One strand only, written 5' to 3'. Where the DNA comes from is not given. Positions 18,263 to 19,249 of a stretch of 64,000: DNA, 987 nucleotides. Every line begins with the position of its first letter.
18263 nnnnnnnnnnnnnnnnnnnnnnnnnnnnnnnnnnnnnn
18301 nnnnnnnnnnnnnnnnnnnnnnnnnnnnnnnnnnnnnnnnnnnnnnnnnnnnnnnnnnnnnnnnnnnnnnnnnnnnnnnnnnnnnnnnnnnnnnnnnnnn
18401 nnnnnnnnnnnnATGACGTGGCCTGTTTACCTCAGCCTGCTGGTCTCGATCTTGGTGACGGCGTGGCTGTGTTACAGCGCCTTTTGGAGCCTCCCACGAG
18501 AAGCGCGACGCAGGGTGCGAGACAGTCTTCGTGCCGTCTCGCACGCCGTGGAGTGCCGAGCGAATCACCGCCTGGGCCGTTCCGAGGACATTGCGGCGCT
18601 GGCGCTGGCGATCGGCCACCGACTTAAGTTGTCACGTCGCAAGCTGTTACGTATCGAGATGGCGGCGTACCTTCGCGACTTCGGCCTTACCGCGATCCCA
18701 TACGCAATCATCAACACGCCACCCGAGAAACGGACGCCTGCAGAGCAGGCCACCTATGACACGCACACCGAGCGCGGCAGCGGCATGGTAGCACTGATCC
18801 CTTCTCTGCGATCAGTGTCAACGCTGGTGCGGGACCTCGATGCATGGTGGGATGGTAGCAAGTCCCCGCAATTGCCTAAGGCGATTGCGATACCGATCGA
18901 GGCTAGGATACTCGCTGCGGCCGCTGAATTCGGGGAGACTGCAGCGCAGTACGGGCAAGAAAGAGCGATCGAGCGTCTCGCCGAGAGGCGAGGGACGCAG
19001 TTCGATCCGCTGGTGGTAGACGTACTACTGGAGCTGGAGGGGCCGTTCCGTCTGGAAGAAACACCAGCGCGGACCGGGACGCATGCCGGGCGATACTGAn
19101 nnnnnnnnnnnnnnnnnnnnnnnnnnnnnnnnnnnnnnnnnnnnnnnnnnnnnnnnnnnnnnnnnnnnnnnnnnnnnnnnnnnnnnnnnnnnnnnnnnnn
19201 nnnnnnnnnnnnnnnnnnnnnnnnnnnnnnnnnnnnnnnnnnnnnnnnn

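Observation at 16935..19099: Active membrane HD-GYP phosphodiesterase plus a catalytically degenerate HD-GYP paralogue embedded between two GT-C glycosyltransferase genes, preceded by a 41-aa TM micro-ORF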

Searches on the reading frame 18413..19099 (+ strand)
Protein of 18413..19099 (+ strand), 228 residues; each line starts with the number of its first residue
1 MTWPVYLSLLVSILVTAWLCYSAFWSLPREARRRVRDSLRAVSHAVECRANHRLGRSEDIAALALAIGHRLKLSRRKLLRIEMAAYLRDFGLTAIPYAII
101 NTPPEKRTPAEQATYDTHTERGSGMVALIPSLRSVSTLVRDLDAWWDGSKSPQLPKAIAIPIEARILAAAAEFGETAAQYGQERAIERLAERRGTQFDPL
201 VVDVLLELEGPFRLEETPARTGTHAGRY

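Call 3: search_protein_families(library=pfam, proteins=[window:18413-19099:+], max_evalue=0.1)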
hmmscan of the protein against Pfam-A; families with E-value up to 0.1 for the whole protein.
window:18413-19099:+ (228 aa): 2 families
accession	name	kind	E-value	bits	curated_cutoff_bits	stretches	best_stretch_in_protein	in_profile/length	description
PF13487.12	HD_5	-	3e-28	99.1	27.2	1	42-200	3-169/170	HD domain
PF16013.10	DUF4781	-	0.0057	16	27.9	1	157-193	109-145/310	Domain of unknown function (DUF4781)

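Call 6: search_solved_structures(query=window:18413-19099:+, show_alignments=4, max_evalue=0.01)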
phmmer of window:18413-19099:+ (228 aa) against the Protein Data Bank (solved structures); distinct sequences matched with E-value up to 0.01: 4.
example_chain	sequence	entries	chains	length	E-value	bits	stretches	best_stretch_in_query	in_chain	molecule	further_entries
5z7c_A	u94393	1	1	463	8e-12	48.3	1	115-211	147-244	3'3'-cGAMP-specific phosphodiesterase 3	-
9rbz_A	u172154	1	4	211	1.1e-09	41.3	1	30-208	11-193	HD domain/sensory box protein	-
9rc0_A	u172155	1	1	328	2.5e-09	40.2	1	28-208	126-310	HD domain/sensory box protein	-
4r8z_A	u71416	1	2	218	0.0017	21.1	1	81-210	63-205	Cyclic di-GMP phosphodiesterase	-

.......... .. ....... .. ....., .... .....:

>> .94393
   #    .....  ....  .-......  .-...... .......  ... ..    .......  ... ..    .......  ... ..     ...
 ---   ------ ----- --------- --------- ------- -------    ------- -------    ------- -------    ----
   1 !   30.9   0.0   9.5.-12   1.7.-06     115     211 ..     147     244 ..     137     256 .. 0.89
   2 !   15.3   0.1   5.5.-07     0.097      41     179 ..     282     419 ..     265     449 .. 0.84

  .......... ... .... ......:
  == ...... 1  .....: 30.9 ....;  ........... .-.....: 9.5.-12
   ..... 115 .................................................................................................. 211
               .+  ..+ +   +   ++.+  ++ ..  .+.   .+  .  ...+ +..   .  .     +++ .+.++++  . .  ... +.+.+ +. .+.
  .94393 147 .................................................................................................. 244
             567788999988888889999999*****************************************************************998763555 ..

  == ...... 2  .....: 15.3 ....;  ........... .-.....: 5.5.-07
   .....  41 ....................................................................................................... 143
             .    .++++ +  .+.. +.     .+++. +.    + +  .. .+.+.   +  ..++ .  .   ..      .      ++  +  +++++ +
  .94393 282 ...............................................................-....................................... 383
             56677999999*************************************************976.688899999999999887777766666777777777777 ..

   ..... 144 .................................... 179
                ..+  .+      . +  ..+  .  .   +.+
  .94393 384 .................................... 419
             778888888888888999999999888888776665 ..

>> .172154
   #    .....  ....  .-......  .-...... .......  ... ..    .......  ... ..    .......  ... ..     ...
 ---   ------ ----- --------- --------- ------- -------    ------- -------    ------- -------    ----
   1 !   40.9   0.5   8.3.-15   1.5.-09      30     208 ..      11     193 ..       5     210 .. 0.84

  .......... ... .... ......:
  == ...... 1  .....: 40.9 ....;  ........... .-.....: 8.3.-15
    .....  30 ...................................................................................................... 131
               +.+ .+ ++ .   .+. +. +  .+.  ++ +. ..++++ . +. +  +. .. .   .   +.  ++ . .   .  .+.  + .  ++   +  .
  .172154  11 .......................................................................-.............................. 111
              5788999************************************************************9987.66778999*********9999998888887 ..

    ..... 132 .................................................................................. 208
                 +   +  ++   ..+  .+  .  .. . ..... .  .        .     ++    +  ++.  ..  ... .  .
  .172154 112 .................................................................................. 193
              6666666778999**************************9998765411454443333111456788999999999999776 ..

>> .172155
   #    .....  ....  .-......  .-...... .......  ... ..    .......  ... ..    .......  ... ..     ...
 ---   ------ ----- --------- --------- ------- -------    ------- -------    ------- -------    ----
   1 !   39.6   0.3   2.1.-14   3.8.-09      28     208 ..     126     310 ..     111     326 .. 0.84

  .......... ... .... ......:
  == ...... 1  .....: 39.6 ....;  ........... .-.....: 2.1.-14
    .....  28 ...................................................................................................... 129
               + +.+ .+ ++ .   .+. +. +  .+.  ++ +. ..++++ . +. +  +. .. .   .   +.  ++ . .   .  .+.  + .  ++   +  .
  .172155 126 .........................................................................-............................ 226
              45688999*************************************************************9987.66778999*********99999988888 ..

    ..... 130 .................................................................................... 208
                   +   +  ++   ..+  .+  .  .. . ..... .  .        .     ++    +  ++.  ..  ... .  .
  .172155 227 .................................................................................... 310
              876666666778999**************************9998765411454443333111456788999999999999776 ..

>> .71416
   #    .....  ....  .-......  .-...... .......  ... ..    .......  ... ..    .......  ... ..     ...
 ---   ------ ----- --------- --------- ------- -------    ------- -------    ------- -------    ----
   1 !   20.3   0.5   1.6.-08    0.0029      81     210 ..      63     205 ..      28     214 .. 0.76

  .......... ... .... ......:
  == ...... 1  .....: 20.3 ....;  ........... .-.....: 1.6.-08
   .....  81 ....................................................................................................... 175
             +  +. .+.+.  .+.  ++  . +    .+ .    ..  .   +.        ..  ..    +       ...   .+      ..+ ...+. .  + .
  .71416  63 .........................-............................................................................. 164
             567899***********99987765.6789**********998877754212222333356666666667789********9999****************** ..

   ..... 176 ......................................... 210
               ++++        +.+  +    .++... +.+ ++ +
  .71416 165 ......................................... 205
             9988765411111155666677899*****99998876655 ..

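Call 7: find_homologous_proteins(query=window:18413-19099:+, max_evalue=0.001)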
Query window:18413-19099:+ (228 aa): 5 proteins with E <= 0.001 among 3753 candidates.
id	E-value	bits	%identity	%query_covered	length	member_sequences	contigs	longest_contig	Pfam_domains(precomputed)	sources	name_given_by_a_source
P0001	1.3e-136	471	93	100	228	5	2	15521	PF13487.13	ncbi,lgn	ncbi:MAG: hypothetical protein AMXMBFR61_25680 [Fimbriimonadales bacterium]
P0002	1.9e-9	55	30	66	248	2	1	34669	PF13487.13,PF01966.29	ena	-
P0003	5.5e-8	51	30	75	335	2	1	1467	PF13487.13,PF01966.29,PF00072.31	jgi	jgi:response regulator RpfG family c-di-GMP phosphodiesterase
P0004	4.7e-5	41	45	34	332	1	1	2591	PF13487.13,PF00072.31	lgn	-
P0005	4.7e-4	38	29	73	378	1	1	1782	PF13487.13,PF01966.29,PF00072.31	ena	-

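Call 8: find_encoding_contigs(protein=P0001, flank=10000, max_places=6)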
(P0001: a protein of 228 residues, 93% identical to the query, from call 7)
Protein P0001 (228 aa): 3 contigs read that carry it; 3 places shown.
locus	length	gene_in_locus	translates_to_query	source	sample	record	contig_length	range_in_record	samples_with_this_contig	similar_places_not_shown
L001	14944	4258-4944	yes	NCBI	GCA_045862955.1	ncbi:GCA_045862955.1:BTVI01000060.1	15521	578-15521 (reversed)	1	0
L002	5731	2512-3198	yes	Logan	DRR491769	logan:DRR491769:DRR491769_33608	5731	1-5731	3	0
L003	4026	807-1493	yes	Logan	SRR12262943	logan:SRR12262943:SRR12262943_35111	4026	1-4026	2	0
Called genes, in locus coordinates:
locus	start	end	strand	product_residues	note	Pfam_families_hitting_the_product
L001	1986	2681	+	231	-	-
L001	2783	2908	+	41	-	-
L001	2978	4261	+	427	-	PF13487:HD_5, PF01966:HD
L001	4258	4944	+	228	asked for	PF13487:HD_5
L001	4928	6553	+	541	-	PF02366:PMT, PF13231:PMT_2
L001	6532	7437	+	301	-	PF02899:Phage_int_SAM_1, PF00589:Phage_integrase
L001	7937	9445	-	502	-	PF03136:Pup_ligase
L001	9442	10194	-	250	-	PF00227:Proteasome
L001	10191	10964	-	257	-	PF00227:Proteasome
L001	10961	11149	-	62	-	PF20513:UBact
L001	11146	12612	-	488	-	PF03136:Pup_ligase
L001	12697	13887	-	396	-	PF00557:Peptidase_M24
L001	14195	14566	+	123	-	PF05025:RbsD_FucU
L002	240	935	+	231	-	-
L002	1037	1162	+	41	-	-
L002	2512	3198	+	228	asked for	PF13487:HD_5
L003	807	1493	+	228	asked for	PF13487:HD_5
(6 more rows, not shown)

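Call 16: search_protein_representatives(protein=window:18413-19099:+)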
Query: 228 residues. Proteins with E-value up to 0.001 (for the whole library): 33033; up to 1e-10: 2043; up to 1e-30: 4. The best 150 are listed.
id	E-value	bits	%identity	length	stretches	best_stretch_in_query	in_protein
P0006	6.6e-72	257.8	57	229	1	4-226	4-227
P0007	3.2e-37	144.5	40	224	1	9-208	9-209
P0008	6.4e-33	130.4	37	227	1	10-203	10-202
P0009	6.6e-31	123.8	38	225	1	4-219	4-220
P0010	1.4e-30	122.7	36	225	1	5-205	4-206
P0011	4.3e-30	121.1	37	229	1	14-206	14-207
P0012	1.5e-29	119.3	37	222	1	10-207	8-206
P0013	1.9e-29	119.1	41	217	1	7-208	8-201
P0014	1.9e-29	119.0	40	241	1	27-207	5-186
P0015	3.7e-29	118.1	35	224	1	5-208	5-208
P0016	1.8e-28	115.9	37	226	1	4-209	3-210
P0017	2.0e-28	115.7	36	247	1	12-206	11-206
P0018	5.4e-28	114.3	37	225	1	14-208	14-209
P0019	4.0e-27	111.4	37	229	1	8-203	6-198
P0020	2.6e-26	108.8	35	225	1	4-208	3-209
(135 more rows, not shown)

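Call 21: find_encoding_contigs(protein=P0006, flank=8000, max_places=3)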
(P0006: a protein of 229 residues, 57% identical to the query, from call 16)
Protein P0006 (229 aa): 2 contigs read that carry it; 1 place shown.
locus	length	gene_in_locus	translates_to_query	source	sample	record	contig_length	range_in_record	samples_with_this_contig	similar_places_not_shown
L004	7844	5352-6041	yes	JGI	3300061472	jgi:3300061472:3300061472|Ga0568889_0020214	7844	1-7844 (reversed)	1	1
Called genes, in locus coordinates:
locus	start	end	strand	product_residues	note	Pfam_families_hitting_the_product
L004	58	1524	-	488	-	-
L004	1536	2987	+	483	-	PF02366:PMT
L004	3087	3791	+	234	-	-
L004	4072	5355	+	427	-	PF01966:HD, PF13487:HD_5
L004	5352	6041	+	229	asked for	PF13487:HD_5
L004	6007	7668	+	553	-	PF02366:PMT, PF02516:STT3 (weak), PF13231:PMT_2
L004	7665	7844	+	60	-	?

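Call 23: find_encoding_contigs(protein=P0007, flank=8000, max_places=3)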
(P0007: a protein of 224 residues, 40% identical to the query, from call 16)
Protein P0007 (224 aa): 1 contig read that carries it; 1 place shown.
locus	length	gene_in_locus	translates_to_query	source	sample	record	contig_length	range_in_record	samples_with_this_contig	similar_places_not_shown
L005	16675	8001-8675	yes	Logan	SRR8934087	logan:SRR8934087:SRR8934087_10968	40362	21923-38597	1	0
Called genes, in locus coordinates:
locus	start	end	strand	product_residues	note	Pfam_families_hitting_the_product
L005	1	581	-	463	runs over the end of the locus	PF04294:VanW, PF07501:G5 (weak)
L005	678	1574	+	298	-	PF01063:Aminotran_4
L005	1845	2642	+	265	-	PF14344:DUF4397 (faint)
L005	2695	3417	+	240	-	PF17131:TP_0789-like (weak)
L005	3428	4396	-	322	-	PF01022:HTH_5, PF02607:B12-binding_2, PF02310:B12-binding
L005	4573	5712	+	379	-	PF02771:Acyl-CoA_dh_N, PF02770:Acyl-CoA_dh_M, PF00441:Acyl-CoA_dh_1, PF08028:Acyl-CoA_dh_2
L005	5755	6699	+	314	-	-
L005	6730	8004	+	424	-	PF13487:HD_5, PF01966:HD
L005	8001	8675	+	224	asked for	PF13487:HD_5, PF01966:HD (weak)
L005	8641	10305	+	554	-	PF02366:PMT, PF13231:PMT_2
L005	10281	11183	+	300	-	PF02899:Phage_int_SAM_1, PF00589:Phage_integrase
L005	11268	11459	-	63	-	-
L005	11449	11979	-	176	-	-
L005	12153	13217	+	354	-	-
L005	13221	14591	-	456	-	PF07497:Rho_RNA_bind, PF00006:ATP-synt_ab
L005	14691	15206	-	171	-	PF00156:Pribosyltran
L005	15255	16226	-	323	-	-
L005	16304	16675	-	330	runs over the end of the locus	PF07589:PEP_exosort_dom (weak)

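Call 24: find_encoding_contigs(protein=P0009, flank=8000, max_places=3)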
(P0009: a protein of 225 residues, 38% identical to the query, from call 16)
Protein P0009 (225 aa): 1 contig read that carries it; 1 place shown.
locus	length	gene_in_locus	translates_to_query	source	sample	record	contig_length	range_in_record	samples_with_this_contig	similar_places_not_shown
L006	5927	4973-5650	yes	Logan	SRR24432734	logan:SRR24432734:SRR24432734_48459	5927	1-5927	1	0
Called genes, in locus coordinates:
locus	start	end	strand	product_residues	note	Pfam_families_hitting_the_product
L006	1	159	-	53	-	?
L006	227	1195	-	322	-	PF01022:HTH_5, PF12840:HTH_20 (weak), PF12802:MarR_2 (weak), PF02607:B12-binding_2, PF02310:B12-binding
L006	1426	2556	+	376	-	PF02771:Acyl-CoA_dh_N, PF02770:Acyl-CoA_dh_M, PF00441:Acyl-CoA_dh_1, PF08028:Acyl-CoA_dh_2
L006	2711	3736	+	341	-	-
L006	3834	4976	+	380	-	PF13487:HD_5, PF01966:HD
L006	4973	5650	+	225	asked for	PF13487:HD_5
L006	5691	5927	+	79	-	?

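Call 33: search_protein_families(library=ncbifam, proteins=[window:18413-19099:+], max_evalue=0.01)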
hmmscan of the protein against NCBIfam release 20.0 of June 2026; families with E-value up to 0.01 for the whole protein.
window:18413-19099:+ (228 aa): 1 family
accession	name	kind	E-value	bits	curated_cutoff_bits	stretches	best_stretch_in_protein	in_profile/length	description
NF053512.1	nitric_RR_NosR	exception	1.1e-25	90.5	400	1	30-209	169-354/422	response regulator c-di-GMP phosphodiesterase, NosR family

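Call 54: predict_structure(alignment_id=A1)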
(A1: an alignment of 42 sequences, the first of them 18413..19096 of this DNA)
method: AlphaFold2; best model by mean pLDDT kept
length: 228 residues; sequences in the alignment: 42
mean_pLDDT: 93.0   pTM: 0.85
mean pLDDT of the five models: 93.0, 92.8, 92.6, 92.4, 92.1
residues with pLDDT >= 90: 205; 70-90: 3; 50-70: 14; < 50: 6
segments of 3 or more residues with pLDDT < 50: 222-224
pLDDT, mean of each block of 10 residues (from residue 1): 94 98 97 97 96 93 97 98 98 97 97 97 98 97 97 97 98 95 96 98 91 57 46
secondary structure, 60 per line:
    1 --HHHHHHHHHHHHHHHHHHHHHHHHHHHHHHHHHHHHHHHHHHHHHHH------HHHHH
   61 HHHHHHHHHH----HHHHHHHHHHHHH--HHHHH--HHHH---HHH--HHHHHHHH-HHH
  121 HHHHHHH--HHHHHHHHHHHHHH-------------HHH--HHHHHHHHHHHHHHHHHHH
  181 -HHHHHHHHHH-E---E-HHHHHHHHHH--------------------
elements in order: H3-49 H56-70 H75-87 H90-94 H97-100 H109-116 H118-127 H130-143 H162-180 H182-191 H199-208

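Call 56: fold_search(model_id=the predicted structure, library=pdb)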
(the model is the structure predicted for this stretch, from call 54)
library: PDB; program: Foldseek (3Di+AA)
matches with E <= 10: 263; with E <= 0.001: 15
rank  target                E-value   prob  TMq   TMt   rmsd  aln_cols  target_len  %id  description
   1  9rbz_B                1.2e-08  1.00  0.70  0.77   4.1       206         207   26  DvhD, HD-GYP domain, c-di-GMP-bound (released 2026-03-04)
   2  9rbz_C                4.6e-08  1.00  0.70  0.79   2.8       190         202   27  DvhD, HD-GYP domain, c-di-GMP-bound (released 2026-03-04)
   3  9rbz_D                6.7e-08  1.00  0.69  0.75   3.0       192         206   26  DvhD, HD-GYP domain, c-di-GMP-bound (released 2026-03-04)
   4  9rbz_A                2.1e-07  1.00  0.70  0.76   3.1       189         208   27  DvhD, HD-GYP domain, c-di-GMP-bound (released 2026-03-04)
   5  4mcw_A                2.3e-07  1.00  0.69  0.46   4.3       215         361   19  Crystal structure of a HD-GYP domain (a cyclic-di-GMP phosphodiesterase) containing a tri-nuclear metal centre (released 2014-02-19)
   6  4r8z_B                2.9e-07  1.00  0.70  0.74   2.8       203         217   20  Crystal Structure of PA4781 HD-GYP domain from Pseudomonas aeruginosa at 2.2A resolution showing a bi-metallic Ni ion  (released 2015-03-04)
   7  4mcw_B                7.2e-07  1.00  0.72  0.47   4.0       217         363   18  Crystal structure of a HD-GYP domain (a cyclic-di-GMP phosphodiesterase) containing a tri-nuclear metal centre (released 2014-02-19)
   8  4r8z_A                7.5e-07  1.00  0.70  0.73   2.8       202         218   20  Crystal Structure of PA4781 HD-GYP domain from Pseudomonas aeruginosa at 2.2A resolution showing a bi-metallic Ni ion  (released 2015-03-04)
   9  9rc0                  1.6e-06  1.00  0.68  0.53   2.9       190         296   24  DvhD, PAS/HD-GYP domains (released 2026-03-04)
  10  5z7c                  1.4e-05  1.00  0.62  0.35   6.8       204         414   22  crystal structure of cyclic GMP-AMP specifc phosphodiesterases in V.cholerae (V-cGAP3) (released 2019-01-02)
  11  3tm8_A                4.2e-05  1.00  0.61  0.46   6.4       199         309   14  Bd1817, a HDG"Y"P protein from Bdellovibrio bacteriovorus (released 2011-10-19)
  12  3tmc_A                4.9e-05  1.00  0.57  0.44   3.0       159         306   15  Bd1817, a HDG"Y"P protein from Bdellovibrio bacteriovorus (released 2011-10-19)
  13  3tmb_B                5.4e-05  1.00  0.58  0.42   2.8       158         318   15  Bd1817, a HDG"Y"P protein from Bdellovibrio bacteriovorus (released 2011-10-19)
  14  3tm8_B                8.6e-05  1.00  0.60  0.46   6.5       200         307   14  Bd1817, a HDG"Y"P protein from Bdellovibrio bacteriovorus (released 2011-10-19)
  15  3tmd                  1.3e-04  1.00  0.56  0.43   3.0       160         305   14  Bd1817, a HDG"Y"P protein from Bdellovibrio bacteriovorus (released 2011-10-19)
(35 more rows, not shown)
